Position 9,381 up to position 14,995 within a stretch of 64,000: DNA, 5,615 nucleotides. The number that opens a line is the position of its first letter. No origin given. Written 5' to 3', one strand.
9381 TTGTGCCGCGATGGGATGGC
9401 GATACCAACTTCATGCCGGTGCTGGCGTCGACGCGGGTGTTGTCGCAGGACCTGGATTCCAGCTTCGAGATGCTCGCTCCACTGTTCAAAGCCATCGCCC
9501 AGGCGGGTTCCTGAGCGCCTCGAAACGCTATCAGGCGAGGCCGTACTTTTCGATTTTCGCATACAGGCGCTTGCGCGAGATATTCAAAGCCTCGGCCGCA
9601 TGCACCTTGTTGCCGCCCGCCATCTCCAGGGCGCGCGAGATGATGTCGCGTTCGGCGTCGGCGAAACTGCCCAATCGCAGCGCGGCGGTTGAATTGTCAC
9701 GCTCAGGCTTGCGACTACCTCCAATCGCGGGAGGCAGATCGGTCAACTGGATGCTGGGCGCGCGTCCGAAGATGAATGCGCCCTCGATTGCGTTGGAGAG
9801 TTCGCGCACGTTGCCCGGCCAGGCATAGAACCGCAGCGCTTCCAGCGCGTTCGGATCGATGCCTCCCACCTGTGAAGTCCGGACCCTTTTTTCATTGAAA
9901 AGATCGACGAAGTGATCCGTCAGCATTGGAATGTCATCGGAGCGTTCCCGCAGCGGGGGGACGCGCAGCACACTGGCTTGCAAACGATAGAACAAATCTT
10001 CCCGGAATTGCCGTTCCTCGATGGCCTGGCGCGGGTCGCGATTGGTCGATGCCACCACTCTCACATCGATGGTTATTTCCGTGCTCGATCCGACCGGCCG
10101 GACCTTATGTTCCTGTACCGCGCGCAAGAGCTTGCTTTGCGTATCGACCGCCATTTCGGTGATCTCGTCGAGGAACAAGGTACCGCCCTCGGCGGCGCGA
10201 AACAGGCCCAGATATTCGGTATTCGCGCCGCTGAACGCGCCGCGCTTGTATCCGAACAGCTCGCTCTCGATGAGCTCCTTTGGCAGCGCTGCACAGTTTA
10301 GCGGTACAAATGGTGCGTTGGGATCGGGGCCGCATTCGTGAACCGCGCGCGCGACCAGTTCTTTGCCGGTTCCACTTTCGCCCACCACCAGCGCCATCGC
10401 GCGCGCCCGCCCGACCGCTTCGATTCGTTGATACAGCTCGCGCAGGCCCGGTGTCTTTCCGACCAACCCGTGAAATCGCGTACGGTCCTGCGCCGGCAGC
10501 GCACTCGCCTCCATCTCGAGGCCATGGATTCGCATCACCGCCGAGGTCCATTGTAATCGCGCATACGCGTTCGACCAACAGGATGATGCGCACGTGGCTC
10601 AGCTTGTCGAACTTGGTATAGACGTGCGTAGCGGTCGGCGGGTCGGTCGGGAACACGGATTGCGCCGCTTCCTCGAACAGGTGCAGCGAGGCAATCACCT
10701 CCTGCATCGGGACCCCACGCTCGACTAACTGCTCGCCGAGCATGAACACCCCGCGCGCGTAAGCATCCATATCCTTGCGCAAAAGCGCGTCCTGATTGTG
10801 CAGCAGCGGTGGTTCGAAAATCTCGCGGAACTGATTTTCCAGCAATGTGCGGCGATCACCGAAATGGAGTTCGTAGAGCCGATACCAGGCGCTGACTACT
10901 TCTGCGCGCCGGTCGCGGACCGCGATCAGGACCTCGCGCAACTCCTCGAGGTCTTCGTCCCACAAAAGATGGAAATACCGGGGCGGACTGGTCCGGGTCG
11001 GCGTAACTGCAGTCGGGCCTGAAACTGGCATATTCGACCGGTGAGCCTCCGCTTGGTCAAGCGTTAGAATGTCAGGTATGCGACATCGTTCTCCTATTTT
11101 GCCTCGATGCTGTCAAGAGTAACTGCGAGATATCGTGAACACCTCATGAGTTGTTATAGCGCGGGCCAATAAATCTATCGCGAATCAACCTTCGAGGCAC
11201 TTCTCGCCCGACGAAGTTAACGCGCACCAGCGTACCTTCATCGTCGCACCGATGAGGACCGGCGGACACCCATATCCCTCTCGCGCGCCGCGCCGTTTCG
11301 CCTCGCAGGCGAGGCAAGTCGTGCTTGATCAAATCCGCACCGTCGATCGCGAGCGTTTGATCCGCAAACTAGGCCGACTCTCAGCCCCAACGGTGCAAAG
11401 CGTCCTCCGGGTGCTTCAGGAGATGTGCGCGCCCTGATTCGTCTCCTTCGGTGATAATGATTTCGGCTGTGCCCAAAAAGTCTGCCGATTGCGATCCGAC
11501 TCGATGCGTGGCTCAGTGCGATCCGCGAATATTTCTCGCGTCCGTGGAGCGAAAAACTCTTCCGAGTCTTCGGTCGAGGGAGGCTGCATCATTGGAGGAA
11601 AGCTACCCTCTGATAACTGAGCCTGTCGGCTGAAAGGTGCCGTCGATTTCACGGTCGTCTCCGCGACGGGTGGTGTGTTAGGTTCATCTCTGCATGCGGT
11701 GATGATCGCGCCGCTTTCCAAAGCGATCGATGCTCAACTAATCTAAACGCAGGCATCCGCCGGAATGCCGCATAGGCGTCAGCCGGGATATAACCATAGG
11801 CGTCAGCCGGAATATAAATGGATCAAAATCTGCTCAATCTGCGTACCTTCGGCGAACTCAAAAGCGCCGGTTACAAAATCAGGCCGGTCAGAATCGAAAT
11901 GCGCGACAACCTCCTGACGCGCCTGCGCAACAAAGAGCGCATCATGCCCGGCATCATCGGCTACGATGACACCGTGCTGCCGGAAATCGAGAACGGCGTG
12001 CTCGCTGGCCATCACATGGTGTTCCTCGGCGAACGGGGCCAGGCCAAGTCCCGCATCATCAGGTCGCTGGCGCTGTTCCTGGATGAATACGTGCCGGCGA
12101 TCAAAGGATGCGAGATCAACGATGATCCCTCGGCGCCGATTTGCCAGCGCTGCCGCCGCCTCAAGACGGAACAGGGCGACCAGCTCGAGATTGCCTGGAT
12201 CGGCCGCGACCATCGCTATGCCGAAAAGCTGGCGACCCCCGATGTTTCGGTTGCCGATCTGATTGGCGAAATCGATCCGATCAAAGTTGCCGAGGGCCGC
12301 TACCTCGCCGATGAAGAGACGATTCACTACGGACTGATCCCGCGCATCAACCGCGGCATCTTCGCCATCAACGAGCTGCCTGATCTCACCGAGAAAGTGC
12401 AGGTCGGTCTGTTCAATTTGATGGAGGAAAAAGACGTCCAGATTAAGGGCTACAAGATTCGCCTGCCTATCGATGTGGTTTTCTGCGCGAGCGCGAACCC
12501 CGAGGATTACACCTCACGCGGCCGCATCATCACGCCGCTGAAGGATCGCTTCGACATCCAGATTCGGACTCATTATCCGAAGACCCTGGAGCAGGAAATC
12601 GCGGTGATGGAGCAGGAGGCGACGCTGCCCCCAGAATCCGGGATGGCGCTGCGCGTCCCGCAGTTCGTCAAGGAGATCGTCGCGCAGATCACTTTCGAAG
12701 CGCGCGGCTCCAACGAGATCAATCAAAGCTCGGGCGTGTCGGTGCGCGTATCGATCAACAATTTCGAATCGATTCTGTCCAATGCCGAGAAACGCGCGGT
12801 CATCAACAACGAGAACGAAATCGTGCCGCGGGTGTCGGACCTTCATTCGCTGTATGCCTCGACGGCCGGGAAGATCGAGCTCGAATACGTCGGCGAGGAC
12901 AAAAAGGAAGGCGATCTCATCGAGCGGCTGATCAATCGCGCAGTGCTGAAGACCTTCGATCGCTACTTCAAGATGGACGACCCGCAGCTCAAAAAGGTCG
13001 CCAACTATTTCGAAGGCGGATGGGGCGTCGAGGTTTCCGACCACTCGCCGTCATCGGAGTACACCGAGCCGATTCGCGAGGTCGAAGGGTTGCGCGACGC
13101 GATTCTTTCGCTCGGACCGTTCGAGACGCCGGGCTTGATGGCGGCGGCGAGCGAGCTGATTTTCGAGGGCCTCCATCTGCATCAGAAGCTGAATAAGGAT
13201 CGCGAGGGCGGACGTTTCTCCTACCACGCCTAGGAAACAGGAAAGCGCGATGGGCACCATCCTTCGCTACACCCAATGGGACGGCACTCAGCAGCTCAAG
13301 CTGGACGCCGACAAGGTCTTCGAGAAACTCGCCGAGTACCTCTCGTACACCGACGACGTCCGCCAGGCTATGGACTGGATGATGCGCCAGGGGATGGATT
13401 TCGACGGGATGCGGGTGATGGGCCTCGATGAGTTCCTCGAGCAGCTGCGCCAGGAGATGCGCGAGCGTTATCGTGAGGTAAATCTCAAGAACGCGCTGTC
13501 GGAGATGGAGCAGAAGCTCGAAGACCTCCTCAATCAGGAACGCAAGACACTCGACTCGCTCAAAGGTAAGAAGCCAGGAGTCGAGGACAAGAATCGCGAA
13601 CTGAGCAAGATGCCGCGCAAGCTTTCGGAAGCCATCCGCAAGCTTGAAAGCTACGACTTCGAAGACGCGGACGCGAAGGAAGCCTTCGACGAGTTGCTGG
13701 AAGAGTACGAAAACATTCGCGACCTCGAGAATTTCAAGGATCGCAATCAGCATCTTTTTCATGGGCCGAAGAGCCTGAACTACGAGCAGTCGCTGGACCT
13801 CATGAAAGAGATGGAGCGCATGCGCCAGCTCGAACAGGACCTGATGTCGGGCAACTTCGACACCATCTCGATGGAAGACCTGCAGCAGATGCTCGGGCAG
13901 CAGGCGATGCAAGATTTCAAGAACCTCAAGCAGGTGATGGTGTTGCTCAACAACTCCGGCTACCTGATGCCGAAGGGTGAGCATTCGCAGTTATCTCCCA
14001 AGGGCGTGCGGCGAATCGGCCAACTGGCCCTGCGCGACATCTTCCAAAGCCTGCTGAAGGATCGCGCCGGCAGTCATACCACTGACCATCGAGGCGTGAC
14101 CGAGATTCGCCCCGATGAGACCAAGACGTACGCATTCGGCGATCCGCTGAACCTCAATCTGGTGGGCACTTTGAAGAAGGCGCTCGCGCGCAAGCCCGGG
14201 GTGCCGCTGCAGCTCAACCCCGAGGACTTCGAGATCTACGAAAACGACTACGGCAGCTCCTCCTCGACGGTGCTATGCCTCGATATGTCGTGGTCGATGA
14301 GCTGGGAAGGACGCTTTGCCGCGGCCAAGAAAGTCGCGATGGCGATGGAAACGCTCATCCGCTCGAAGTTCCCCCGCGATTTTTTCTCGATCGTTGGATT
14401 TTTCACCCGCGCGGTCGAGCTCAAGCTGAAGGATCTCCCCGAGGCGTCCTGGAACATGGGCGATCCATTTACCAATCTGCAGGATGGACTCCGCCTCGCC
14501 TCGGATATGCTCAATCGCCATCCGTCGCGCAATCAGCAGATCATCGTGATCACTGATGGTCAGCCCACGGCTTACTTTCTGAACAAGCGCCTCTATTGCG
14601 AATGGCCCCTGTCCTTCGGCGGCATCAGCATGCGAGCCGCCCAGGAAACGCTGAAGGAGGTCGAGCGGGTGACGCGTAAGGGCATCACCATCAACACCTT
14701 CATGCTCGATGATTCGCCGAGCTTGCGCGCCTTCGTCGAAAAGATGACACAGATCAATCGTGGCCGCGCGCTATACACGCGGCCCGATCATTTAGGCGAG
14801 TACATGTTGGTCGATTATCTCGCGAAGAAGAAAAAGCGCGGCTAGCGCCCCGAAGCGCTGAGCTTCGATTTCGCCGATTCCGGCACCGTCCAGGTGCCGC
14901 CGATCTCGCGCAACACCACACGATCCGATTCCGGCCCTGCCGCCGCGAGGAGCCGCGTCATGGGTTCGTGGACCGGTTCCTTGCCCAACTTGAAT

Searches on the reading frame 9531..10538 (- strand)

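Call 32: search_protein_families(library=pfam, proteins=[window:9531-10538:-], max_evalue=0.0001)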
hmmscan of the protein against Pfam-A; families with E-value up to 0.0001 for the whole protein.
window:9531-10538:- (335 aa): 6 families
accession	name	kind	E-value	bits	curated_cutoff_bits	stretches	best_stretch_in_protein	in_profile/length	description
PF00158.32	Sigma54_activat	-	1.3e-62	210.9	20.2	1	25-189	1-165/168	Sigma-54 interaction domain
PF25601.1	AAA_lid_14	-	7.3e-23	80.6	27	1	197-282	1-84/87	AAA+ ATPase lid domain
PF14532.12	Sigma54_activ_2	-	1.6e-20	74.2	25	1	26-196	1-138/138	Sigma-54 interaction domain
PF02954.25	HTH_8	-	2.1e-11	43.8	22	1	292-332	2-42/42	Bacterial regulatory protein, Fis family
PF07728.20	AAA_5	-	6.1e-07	30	22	1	50-171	3-127/139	AAA domain (dynein-related subfamily)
PF00004.35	AAA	-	5.2e-05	24.2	21.2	1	50-171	2-113/131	ATPase family associated with various cellular activities (AAA)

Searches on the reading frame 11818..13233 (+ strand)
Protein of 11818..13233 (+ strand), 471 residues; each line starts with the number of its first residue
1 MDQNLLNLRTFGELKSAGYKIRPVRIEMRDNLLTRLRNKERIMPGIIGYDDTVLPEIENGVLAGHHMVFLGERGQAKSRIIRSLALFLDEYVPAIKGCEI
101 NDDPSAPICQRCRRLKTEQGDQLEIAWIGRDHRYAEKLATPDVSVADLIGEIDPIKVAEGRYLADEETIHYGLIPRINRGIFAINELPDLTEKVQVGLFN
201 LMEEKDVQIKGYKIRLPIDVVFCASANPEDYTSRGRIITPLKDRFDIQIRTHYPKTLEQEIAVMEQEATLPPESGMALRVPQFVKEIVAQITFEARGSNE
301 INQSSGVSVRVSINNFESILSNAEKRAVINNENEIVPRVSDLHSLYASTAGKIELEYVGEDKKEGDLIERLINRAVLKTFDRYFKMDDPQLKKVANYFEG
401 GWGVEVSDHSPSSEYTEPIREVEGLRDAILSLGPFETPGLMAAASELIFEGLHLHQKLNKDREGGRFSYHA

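Call 31: search_protein_families(library=pfam, proteins=[window:11818-13233:+], max_evalue=0.0001)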
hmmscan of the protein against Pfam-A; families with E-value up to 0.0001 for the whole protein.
window:11818-13233:+ (471 aa): 1 family
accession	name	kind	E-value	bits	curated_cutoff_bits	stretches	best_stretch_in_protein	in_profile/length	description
PF01078.27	Mg_chelatase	-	2.3e-05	24.4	20.3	0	169-228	97-158/207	Magnesium chelatase, subunit ChlI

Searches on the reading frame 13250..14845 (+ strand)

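Call 31: search_protein_families(library=pfam, proteins=[window:13250-14845:+], max_evalue=0.0001)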
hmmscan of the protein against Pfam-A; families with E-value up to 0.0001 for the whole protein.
window:13250-14845:+ (531 aa): 1 family
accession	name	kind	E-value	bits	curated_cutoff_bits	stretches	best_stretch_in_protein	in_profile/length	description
PF13519.12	VWA_2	-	3.7e-10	40.8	27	1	340-438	1-107/107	von Willebrand factor type A domain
